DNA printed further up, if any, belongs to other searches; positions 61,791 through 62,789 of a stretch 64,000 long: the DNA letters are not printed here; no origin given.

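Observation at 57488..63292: Asp/Asn beta-hydroxylase-type cupin paired with a sulfotransferase twice within 6 kb (once fused, once as overlapping genes)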

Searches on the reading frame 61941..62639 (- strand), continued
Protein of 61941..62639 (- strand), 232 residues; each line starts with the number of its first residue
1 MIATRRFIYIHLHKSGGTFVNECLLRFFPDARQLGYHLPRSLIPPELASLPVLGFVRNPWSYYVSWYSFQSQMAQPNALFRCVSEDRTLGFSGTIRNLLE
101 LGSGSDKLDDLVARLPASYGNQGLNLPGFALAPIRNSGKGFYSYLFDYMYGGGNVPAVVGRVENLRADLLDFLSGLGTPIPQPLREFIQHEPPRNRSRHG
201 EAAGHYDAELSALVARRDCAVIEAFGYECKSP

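Call 36: search_protein_families(library=pfam, proteins=[P0264, P0270, P0277, P0292, P0298, P0296, P0323, P0259, P0337, P0318], max_evalue=0.001)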
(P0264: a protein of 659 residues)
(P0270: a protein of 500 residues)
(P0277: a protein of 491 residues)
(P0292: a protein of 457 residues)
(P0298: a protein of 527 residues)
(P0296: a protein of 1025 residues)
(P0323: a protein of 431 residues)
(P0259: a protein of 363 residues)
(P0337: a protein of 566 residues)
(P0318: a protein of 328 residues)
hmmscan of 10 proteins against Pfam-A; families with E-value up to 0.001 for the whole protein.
P0264 (659 aa): 20 families
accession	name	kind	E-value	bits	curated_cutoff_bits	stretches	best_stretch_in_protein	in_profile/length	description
PF00515.34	TPR_1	-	8.9e-32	108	27.8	4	603-636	1-34/34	Tetratricopeptide repeat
PF13181.12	TPR_8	-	5.2e-28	95.2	25.7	3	603-635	1-33/34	Tetratricopeptide repeat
PF07719.23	TPR_2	-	7.1e-28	94.8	27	3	603-635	1-33/34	Tetratricopeptide repeat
PF13414.12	TPR_11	-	9e-26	89.7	26.8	2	576-613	1-38/42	TPR repeat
PF13424.12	TPR_12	-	2.9e-21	75.9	30.1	3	501-566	3-76/77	Tetratricopeptide repeat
PF13431.12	TPR_17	-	2.6e-19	68.3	24.4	2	558-588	2-32/34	Tetratricopeptide repeat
PF13176.12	TPR_7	-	9.6e-19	66.3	27.9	0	506-534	4-32/36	Tetratricopeptide repeat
PF14559.12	TPR_19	-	3e-18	66.3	25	2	479-539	3-63/68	Tetratricopeptide repeat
PF13371.12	TPR_9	-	1e-15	57.9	35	3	577-642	3-68/73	Tetratricopeptide repeat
PF13428.12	TPR_14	-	4.5e-15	55.1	23.5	0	506-542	6-42/44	Tetratricopeptide repeat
PF13432.12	TPR_16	-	1.7e-14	54.3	32.7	1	508-569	4-65/65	Tetratricopeptide repeat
PF05118.21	Asp_Arg_Hydrox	-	2.5e-13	50.6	22.6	1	357-436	78-154/157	Aspartyl/Asparaginyl beta-hydroxylase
PF23914.1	TPR_CcmH_CycH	-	4e-10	40.2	42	1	561-615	42-96/158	Cytochrome c-type biogenesis protein H TPR domain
PF12895.13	ANAPC3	-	2.3e-07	31.4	27.2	0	474-526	30-81/82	Anaphase-promoting complex, cyclosome, subunit 3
PF25063.1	ARM_TT21_C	-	2.9e-07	31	35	0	474-531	102-159/209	Tetratricopeptide repeat protein 21 C-terminal ARM domain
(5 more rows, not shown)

P0270 (500 aa): 3 families
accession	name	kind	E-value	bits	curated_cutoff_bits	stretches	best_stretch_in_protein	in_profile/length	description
PF05118.21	Asp_Arg_Hydrox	-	1.6e-12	48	22.6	1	354-438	73-154/157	Aspartyl/Asparaginyl beta-hydroxylase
PF02810.21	SEC-C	-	1.1e-08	35.2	20.4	1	480-497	1-18/19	SEC-C motif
PF07883.17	Cupin_2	-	0.0002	21.4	27.2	1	396-430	29-63/70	Cupin domain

P0277 (491 aa): 2 families
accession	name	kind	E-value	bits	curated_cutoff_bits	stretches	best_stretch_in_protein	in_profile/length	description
PF05118.21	Asp_Arg_Hydrox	-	1.2e-13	51.6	22.6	1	351-436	72-154/157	Aspartyl/Asparaginyl beta-hydroxylase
PF02810.21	SEC-C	-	4e-10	39.8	20.4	1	471-488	1-18/19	SEC-C motif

P0292 (457 aa): 2 families
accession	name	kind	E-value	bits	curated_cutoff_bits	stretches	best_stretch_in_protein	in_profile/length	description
PF05118.21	Asp_Arg_Hydrox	-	1.3e-13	51.5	22.6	1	345-428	74-154/157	Aspartyl/Asparaginyl beta-hydroxylase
PF00685.33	Sulfotransfer_1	-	9.1e-06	25.7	22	1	36-180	75-174/255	Sulfotransferase domain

P0298 (527 aa): 0 families

P0296 (1025 aa): 27 families (the best 25 are shown)
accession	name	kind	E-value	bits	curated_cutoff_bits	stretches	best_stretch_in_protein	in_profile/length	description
PF13414.12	TPR_11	-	7.9e-54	179.5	26.8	6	600-633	9-42/42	TPR repeat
PF00515.34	TPR_1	-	8.4e-50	165.1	27.8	6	619-652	1-34/34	Tetratricopeptide repeat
PF07719.23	TPR_2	-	1.5e-43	143.8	27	3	619-652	1-34/34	Tetratricopeptide repeat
PF13469.12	Sulfotransfer_3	-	5e-39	135.2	27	1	795-977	1-215/216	Sulfotransferase family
PF13181.12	TPR_8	-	1.2e-37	125.3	25.7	3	619-652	1-34/34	Tetratricopeptide repeat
PF13431.12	TPR_17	-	5e-34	114.1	24.4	2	608-638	2-32/34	Tetratricopeptide repeat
PF13424.12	TPR_12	-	1.5e-23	83.2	30.1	4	483-547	3-75/77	Tetratricopeptide repeat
PF14559.12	TPR_19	-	1.1e-22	80.5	25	2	632-693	4-64/68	Tetratricopeptide repeat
PF13371.12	TPR_9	-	2.9e-21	75.7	35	3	598-652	8-62/73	Tetratricopeptide repeat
PF13428.12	TPR_14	-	1.1e-20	72.4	23.5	0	620-661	2-43/44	Tetratricopeptide repeat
PF13432.12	TPR_16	-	3e-20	72.7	32.7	2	591-651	3-63/65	Tetratricopeptide repeat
PF00685.33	Sulfotransfer_1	-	7.7e-20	71.8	22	1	796-1013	4-234/255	Sulfotransferase domain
PF13374.12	TPR_10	-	6.8e-18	64.5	27.5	0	654-676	3-25/42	Tetratricopeptide repeat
PF13176.12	TPR_7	-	3.3e-16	58.3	27.9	0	655-686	1-32/36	Tetratricopeptide repeat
PF05118.21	Asp_Arg_Hydrox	-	1.9e-12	47.7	22.6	1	346-426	77-154/157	Aspartyl/Asparaginyl beta-hydroxylase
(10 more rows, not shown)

P0323 (431 aa): 1 family
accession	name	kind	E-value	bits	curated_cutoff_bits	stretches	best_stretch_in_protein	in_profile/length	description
PF05118.21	Asp_Arg_Hydrox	-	1.7e-11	44.7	22.6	1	336-422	71-155/157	Aspartyl/Asparaginyl beta-hydroxylase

P0259 (363 aa): 1 family
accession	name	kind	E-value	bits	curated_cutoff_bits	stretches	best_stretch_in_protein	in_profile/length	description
PF00685.33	Sulfotransfer_1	-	0.0004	20.3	22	0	25-77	64-118/255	Sulfotransferase domain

P0337 (566 aa): 1 family
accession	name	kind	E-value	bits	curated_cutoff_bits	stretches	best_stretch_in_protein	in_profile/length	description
PF13527.13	Acetyltransf_9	-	2.9e-06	27.7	25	1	243-329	1-86/127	Acetyltransferase (GNAT) domain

P0318 (328 aa): 0 families

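Call 54: find_encoding_contigs(protein=P0296, flank=8000, max_places=2)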
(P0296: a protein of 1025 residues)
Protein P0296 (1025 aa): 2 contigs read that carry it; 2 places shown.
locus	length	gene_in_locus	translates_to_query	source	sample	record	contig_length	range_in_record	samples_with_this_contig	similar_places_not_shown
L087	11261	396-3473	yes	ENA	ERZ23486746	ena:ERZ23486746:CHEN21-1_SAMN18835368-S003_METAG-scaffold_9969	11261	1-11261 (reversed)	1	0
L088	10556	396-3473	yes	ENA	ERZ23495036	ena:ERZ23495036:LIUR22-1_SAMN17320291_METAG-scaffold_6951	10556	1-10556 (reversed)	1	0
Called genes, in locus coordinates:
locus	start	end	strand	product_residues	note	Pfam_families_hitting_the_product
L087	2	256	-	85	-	?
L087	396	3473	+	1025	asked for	PF05118:Asp_Arg_Hydrox, PF13424:TPR_12, PF13414:TPR_11, PF13371:TPR_9, PF13414:TPR_11, PF13432:TPR_16, PF00515:TPR_1, PF07719:TPR_2, +27 more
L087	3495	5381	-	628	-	PF14522:Cytochrome_C7 (faint), PF13435:Cytochrome_C554, PF08238:Sel1 (weak)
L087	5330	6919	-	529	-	PF13371:TPR_9, PF23914:TPR_CcmH_CycH, PF00515:TPR_1, PF07719:TPR_2, PF13181:TPR_8, PF13414:TPR_11, PF13424:TPR_12, PF14559:TPR_19, +18 more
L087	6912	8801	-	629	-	PF12895:ANAPC3 (weak), PF13432:TPR_16, PF13424:TPR_12, PF23914:TPR_CcmH_CycH, PF13371:TPR_9, PF13414:TPR_11, PF00685:Sulfotransfer_1, PF13469:Sulfotransfer_3, +28 more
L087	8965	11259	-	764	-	?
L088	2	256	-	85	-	?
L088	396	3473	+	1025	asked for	PF05118:Asp_Arg_Hydrox, PF13424:TPR_12, PF13414:TPR_11, PF13371:TPR_9, PF13414:TPR_11, PF13432:TPR_16, PF00515:TPR_1, PF07719:TPR_2, +27 more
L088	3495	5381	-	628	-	PF14522:Cytochrome_C7 (faint), PF13435:Cytochrome_C554, PF08238:Sel1 (weak)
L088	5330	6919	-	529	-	PF13371:TPR_9, PF23914:TPR_CcmH_CycH, PF00515:TPR_1, PF07719:TPR_2, PF13181:TPR_8, PF13414:TPR_11, PF13424:TPR_12, PF14559:TPR_19, +18 more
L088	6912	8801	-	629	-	PF13414:TPR_11 (weak), PF13432:TPR_16, PF13424:TPR_12, PF23914:TPR_CcmH_CycH, PF13371:TPR_9, PF13414:TPR_11, PF00685:Sulfotransfer_1, PF13469:Sulfotransfer_3, +28 more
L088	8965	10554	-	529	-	?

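Call 66: find_encoding_contigs(protein=P0301, flank=6000, max_places=2)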
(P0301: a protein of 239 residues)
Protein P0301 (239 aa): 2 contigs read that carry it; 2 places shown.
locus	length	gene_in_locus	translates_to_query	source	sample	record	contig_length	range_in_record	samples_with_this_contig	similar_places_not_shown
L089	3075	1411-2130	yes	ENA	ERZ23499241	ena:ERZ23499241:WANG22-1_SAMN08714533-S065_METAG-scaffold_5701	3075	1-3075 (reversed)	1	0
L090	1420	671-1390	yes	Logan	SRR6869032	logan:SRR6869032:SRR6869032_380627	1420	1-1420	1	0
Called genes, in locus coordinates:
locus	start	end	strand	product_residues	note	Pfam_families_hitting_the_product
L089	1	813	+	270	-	?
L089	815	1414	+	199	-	PF05118:Asp_Arg_Hydrox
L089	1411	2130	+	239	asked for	-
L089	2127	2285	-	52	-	-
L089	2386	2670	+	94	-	PF05402:PqqD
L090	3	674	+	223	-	?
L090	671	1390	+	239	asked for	-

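Call 67: find_encoding_contigs(protein=P0338, flank=6000, max_places=2)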
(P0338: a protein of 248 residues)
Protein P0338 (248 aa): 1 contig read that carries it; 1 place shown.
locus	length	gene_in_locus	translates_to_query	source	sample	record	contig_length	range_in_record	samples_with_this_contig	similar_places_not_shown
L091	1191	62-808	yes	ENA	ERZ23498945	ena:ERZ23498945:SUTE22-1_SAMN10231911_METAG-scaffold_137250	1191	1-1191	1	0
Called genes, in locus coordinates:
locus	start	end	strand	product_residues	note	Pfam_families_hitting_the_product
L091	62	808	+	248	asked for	-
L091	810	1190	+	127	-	?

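Call 68: find_encoding_contigs(protein=P0366, flank=6000, max_places=2)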
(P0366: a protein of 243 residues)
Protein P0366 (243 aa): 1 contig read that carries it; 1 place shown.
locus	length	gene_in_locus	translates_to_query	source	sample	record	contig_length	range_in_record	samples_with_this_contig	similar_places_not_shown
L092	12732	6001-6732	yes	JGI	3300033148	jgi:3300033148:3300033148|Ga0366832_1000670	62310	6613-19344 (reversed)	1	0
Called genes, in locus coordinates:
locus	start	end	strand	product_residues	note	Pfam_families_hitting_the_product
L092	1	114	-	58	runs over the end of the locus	-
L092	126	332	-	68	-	-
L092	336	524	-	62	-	-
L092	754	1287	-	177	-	-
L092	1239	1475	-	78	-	-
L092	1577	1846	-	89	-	-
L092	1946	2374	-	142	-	-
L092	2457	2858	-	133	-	-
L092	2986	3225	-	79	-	PF26096:DUF8033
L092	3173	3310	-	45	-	-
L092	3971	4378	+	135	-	-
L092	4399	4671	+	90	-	-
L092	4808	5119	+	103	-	-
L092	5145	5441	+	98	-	-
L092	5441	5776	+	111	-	-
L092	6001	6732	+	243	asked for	PF03567:Sulfotransfer_2 (weak)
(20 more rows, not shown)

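Call 71: search_protein_families(library=pfam, proteins=[L089:85-813:+, L089:815-1414:+, L089:1411-2130:+, L089:2386-2670:+], max_evalue=0.001)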
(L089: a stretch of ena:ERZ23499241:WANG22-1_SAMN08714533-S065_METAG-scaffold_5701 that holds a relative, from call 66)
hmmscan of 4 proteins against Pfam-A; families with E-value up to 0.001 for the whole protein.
L089:85-813:+ (242 aa): 1 family
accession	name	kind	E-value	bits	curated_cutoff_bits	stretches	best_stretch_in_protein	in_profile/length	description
PF13671.12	AAA_33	-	0.0004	21.2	27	1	64-93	3-33/143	AAA domain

L089:815-1414:+ (199 aa): 2 families
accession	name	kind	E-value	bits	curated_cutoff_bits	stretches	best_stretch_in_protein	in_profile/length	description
PF05118.21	Asp_Arg_Hydrox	-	1.1e-17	64.8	22.6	1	91-177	74-157/157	Aspartyl/Asparaginyl beta-hydroxylase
PF07883.17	Cupin_2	-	6.6e-05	23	27.2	0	131-168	28-64/70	Cupin domain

L089:1411-2130:+ (239 aa): 0 families

L089:2386-2670:+ (94 aa): 1 family
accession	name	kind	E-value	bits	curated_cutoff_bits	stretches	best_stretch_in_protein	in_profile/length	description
PF05402.18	PqqD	-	4.3e-19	69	23.4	1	25-91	1-67/67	Coenzyme PQQ synthesis protein D (PqqD)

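Call 72: search_protein_families(library=ncbifam, proteins=[L089:85-813:+, L089:815-1414:+, L089:1411-2130:+, L089:2386-2670:+], max_evalue=0.01)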
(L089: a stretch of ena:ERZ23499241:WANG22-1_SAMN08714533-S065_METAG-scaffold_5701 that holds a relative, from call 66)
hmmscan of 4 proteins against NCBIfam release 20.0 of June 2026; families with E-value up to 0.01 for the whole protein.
L089:85-813:+ (242 aa): 5 families
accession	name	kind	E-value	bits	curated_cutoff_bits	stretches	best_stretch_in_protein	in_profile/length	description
TIGR04352.1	HprK_rel_A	equivalog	1.7e-08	33.9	200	1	42-96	90-144/280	HprK-related kinase A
TIGR04355.1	HprK_rel_B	hypoth_equivalog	6.3e-06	25.5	200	1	7-99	105-195/351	HprK-related kinase B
TIGR00679.1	hpr-ser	equivalog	0.00031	20.1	240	1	35-95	120-178/300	HPr(Ser) kinase/phosphatase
TIGR04249.1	SCM_chp_ScmC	equivalog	0.0015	17.9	125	1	26-98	100-174/292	SynChlorMet cassette protein ScmC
NF006820.0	PRK09344.1-2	subfamily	0.0094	14.6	636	0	41-82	206-248/529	phosphoenolpyruvate carboxykinase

L089:815-1414:+ (199 aa): 2 families
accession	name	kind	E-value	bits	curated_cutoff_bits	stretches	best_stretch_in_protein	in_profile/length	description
TIGR04531.1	nonproteo_OH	subfamily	0.00016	21.2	300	1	120-175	116-171/277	putative nonproteinogenic amino acid hydroxylase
NF033391.2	lipid_A_LpxO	equivalog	0.00029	20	500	1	95-177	140-221/297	lipid A hydroxylase LpxO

L089:1411-2130:+ (239 aa): 0 families

L089:2386-2670:+ (94 aa): 6 families
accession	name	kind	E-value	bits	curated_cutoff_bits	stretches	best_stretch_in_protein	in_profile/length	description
NF033536.1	lasso_PqqD_Bac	exception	1.6e-22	79.5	80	1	11-93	6-88/88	lasso peptide biosynthesis PqqD family chaperone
NF033530.1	lasso_PqqD_Strm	exception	4.3e-10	39.7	70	1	15-90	2-77/78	lasso peptide biosynthesis PqqD family chaperone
TIGR04248.1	SCM_PqqD_rel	equivalog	6.7e-06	26.2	100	1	17-91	7-81/84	SynChlorMet cassette protein ScmD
TIGR04302.1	geo_PqqD_fam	equivalog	1.5e-05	25.3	100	1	31-91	41-100/102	GeoRSP system PqqD family peptide chaperone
NF050069.2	PqqD_rel_WgkC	exception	1.7e-05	24.7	110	1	36-86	31-81/103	PqqD family peptide maturation chaperone WgkC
TIGR03859.1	PQQ_PqqD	equivalog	2e-05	24.4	46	1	37-91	27-80/81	pyrroloquinoline quinone biosynthesis peptide chaperone PqqD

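Call 77: find_encoding_contigs(protein=P0228, flank=8000, max_places=2)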
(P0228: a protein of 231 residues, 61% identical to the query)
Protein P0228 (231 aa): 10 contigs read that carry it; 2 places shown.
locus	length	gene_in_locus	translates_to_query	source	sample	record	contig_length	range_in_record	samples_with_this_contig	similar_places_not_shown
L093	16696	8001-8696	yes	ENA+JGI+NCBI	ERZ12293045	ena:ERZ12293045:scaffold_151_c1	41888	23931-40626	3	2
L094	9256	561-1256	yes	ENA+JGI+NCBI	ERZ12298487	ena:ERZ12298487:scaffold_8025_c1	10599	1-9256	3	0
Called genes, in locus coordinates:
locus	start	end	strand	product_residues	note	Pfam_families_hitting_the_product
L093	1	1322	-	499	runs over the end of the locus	PF02074:Peptidase_M32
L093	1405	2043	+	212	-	PF02517:Rce1-like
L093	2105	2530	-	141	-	PF03168:LEA_2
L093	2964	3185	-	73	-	-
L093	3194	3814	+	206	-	-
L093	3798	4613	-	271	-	PF05096:Glu_cyclase_2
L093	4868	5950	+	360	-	-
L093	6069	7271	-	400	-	PF08238:Sel1 (faint), PF13640:2OG-FeII_Oxy_3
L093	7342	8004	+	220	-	PF05118:Asp_Arg_Hydrox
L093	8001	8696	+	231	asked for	-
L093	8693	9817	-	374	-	-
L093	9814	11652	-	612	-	PF05118:Asp_Arg_Hydrox, PF13469:Sulfotransfer_3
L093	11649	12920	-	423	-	PF00515:TPR_1 (faint), PF07719:TPR_2 (faint), PF13428:TPR_14 (faint), PF13432:TPR_16, PF14559:TPR_19 (faint), PF05118:Asp_Arg_Hydrox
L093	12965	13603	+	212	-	PF13640:2OG-FeII_Oxy_3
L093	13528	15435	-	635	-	PF07719:TPR_2 (faint), PF12895:ANAPC3 (faint), PF13428:TPR_14 (faint), PF13432:TPR_16 (faint), PF14559:TPR_19 (faint), PF23914:TPR_CcmH_CycH (faint), PF00685:Sulfotransfer_1, PF13469:Sulfotransfer_3, +1 more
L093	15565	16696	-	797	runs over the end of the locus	?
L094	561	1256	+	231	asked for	-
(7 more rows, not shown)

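Call 78: find_encoding_contigs(protein=P0218, flank=8000, max_places=1)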
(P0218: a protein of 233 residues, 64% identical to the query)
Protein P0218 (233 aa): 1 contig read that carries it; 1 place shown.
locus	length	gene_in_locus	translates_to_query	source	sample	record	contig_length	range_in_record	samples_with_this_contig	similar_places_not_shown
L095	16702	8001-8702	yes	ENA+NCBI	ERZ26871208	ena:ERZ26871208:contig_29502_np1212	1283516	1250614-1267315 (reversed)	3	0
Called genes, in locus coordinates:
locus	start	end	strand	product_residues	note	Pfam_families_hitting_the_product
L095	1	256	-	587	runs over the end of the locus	-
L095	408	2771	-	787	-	PF00486:Trans_reg_C, PF14559:TPR_19 (weak)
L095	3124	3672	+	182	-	PF00719:Pyrophosphatase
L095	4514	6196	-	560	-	PF02366:PMT, PF13231:PMT_2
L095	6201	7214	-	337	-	PF10095:DUF2333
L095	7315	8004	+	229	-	PF05118:Asp_Arg_Hydrox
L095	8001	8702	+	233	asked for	-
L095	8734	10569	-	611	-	PF05118:Asp_Arg_Hydrox, PF00685:Sulfotransfer_1, PF13469:Sulfotransfer_3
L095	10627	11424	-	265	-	-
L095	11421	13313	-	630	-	PF13667:ThiC-associated, PF01964:ThiC_Rad_SAM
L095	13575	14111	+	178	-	PF11454:DUF3016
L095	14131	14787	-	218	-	PF00440:TetR_N, PF14246:TetR_C_7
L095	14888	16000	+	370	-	PF00364:Biotin_lipoyl (faint), PF25917:BSH_RND, PF25919:BSH_CusB (faint), PF25881:HH_YBHG (weak), PF25876:HH_MFP_RND, PF25954:Beta-barrel_RND_2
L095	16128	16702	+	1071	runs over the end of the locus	PF00873:ACR_tran, PF03176:MMPL (weak)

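Call 83: search_protein_families(library=pfam, proteins=[L093:8693-9817:-], max_evalue=0.001)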
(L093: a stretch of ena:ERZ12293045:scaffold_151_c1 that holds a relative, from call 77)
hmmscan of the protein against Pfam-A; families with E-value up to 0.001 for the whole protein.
L093:8693-9817:- (374 aa): 1 family
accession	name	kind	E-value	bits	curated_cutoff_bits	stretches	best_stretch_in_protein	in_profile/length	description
PF08241.18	Methyltransf_11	-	0.00036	21.6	21.2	0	211-253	54-93/95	Methyltransferase domain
